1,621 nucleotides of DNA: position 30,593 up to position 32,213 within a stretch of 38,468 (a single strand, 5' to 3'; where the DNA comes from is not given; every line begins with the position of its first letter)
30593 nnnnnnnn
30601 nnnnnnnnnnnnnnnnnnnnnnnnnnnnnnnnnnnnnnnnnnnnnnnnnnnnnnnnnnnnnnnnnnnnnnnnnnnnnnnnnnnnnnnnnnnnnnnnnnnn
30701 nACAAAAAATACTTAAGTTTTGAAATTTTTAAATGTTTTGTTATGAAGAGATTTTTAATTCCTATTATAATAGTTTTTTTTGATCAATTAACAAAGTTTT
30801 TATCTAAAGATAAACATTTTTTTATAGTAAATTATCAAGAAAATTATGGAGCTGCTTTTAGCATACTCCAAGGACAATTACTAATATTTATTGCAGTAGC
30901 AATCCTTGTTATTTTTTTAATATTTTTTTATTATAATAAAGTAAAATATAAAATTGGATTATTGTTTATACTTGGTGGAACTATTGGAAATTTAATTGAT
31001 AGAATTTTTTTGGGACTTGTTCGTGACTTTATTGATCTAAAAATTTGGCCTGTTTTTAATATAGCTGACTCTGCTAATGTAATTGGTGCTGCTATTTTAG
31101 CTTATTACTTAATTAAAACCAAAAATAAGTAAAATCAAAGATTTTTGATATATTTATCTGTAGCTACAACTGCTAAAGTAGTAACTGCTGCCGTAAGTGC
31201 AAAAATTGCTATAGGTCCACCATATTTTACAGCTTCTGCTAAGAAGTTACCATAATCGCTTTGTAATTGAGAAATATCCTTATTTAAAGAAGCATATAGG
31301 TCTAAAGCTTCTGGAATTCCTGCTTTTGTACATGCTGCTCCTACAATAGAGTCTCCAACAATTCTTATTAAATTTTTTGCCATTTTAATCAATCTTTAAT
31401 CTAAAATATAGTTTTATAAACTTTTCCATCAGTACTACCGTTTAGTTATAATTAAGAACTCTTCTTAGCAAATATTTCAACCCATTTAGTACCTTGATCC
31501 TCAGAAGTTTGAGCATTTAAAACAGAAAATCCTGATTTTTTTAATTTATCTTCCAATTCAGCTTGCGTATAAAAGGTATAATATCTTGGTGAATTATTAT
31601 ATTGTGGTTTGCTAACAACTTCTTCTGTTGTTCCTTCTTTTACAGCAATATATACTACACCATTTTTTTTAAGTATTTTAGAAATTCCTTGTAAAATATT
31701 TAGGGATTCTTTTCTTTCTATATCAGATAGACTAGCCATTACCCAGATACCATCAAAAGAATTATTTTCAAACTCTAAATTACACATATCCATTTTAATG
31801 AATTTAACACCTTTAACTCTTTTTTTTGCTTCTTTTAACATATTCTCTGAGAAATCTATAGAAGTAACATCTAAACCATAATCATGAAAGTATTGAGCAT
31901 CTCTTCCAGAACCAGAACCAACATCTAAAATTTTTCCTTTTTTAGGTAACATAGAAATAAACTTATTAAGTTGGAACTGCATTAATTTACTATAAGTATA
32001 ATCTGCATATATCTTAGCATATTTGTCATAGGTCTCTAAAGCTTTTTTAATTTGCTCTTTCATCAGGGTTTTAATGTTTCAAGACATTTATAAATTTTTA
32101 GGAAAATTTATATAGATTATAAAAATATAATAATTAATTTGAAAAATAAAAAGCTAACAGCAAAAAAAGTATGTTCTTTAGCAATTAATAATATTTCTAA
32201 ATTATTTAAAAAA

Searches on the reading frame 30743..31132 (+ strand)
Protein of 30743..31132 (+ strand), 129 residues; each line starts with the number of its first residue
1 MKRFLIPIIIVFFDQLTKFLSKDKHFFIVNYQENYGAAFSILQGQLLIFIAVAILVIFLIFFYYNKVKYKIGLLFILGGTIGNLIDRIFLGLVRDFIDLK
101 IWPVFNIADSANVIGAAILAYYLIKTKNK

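Call 4: search_protein_families(library=pfam, proteins=[window:30743-31132:+], max_evalue=1)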
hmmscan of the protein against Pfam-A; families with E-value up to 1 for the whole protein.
window:30743-31132:+ (129 aa): 1 family
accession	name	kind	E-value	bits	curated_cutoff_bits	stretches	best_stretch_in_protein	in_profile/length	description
PF01252.23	Peptidase_A8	-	2.5e-27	96.3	25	1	8-124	3-141/142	Signal peptidase (SPase) II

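Call 5: search_protein_families(library=ncbifam, proteins=[window:30743-31132:+], max_evalue=1)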
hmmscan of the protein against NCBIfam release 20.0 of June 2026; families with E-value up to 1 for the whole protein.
window:30743-31132:+ (129 aa): 24 families
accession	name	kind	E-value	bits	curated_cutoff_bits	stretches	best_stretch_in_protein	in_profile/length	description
NF011365.0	PRK14784.1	equivalog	2.4e-20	73.3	181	1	23-124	37-147/160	lipoprotein signal peptidase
TIGR00077.1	lspA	equivalog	1.4e-19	70.5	73.95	1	8-127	17-158/164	signal peptidase II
NF011371.0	PRK14790.1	equivalog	1e-18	67.7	202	1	23-125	46-154/169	lipoprotein signal peptidase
NF011367.0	PRK14786.1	equivalog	1e-16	61.5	190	1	24-125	35-144/154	lipoprotein signal peptidase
NF011350.0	PRK14768.1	equivalog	2.4e-16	60.4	210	1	25-125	36-142/148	lipoprotein signal peptidase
NF011368.0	PRK14787.1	equivalog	7.5e-16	58.6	177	1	5-122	6-152/167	lipoprotein signal peptidase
NF011360.0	PRK14779.1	subfamily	1.6e-14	54.3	177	1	34-124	52-154/163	lipoprotein signal peptidase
NF011370.0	PRK14789.1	equivalog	6.2e-14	52.1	248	1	28-124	48-150/194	lipoprotein signal peptidase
NF011366.0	PRK14785.1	subfamily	1.3e-13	51.3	256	1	2-124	43-190/198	lipoprotein signal peptidase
NF011355.0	PRK14773.1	subfamily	2.6e-13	50.3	218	1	24-121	70-184/206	lipoprotein signal peptidase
NF011352.0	PRK14770.1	equivalog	8.9e-13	48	223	1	34-120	62-159/173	lipoprotein signal peptidase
NF011358.0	PRK14776.1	equivalog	4.5e-12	46.1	285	1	26-122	46-153/170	lipoprotein signal peptidase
NF011357.0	PRK14775.1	equivalog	1.6e-11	44.5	201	1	38-117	55-141/170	lipoprotein signal peptidase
NF011351.0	PRK14769.1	subfamily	1.2e-10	41.8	216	1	33-123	46-143/156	lipoprotein signal peptidase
NF011354.0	PRK14772.1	equivalog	3e-10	39.8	321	1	30-120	66-165/190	lipoprotein signal peptidase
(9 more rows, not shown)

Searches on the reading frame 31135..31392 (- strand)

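Call 70: search_protein_families(library=pfam, proteins=[window:31135-31392:-], max_evalue=0.01)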
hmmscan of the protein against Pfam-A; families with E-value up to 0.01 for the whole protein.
window:31135-31392:- (85 aa): 1 family
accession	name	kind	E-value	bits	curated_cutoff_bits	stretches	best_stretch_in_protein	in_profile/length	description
PF03843.18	Slp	-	0.0024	17.7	22.5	1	19-78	2-59/153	Outer membrane lipoprotein Slp family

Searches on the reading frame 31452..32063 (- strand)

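Call 23: search_protein_families(library=pfam, proteins=[window:31452-32063:-], max_evalue=0.001)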
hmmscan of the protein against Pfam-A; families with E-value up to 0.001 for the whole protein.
window:31452-32063:- (203 aa): 11 families
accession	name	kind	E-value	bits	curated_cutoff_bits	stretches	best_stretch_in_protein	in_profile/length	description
PF08241.18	Methyltransf_11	-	2e-19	70.5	21.2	1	46-139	1-95/95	Methyltransferase domain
PF13649.12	Methyltransf_25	-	2.4e-19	70.3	27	1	45-135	1-97/97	Methyltransferase domain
PF13847.12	Methyltransf_31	-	4.1e-15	56.2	27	1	41-166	3-130/145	Methyltransferase domain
PF13489.12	Methyltransf_23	-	1.2e-12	48.3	27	1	22-182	7-162/164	Methyltransferase domain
PF08242.18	Methyltransf_12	-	2.1e-11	44.9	30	1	46-137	1-98/98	Methyltransferase domain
PF01209.24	Ubie_methyltran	-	1.1e-08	35.1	20.1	1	11-140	19-152/233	ubiE/COQ5 methyltransferase family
PF03848.20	TehB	-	4.2e-06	26.8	20.4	1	41-139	30-132/193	Tellurite resistance protein TehB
PF05891.18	Methyltransf_PK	-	7.2e-06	26.1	27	1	39-189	53-204/218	AdoMet dependent proline di-methyltransferase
PF02353.26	CMAS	-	7.5e-05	22.6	27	1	43-146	64-171/273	Mycolic acid cyclopropane synthetase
PF01135.25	PCMT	-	0.00014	22.2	20.3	1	18-87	50-122/210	Protein-L-isoaspartate(D-aspartate) O-methyltransferase (PCMT)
PF01728.25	FtsJ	-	0.00097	19.5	24.1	0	33-116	13-100/181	FtsJ-like methyltransferase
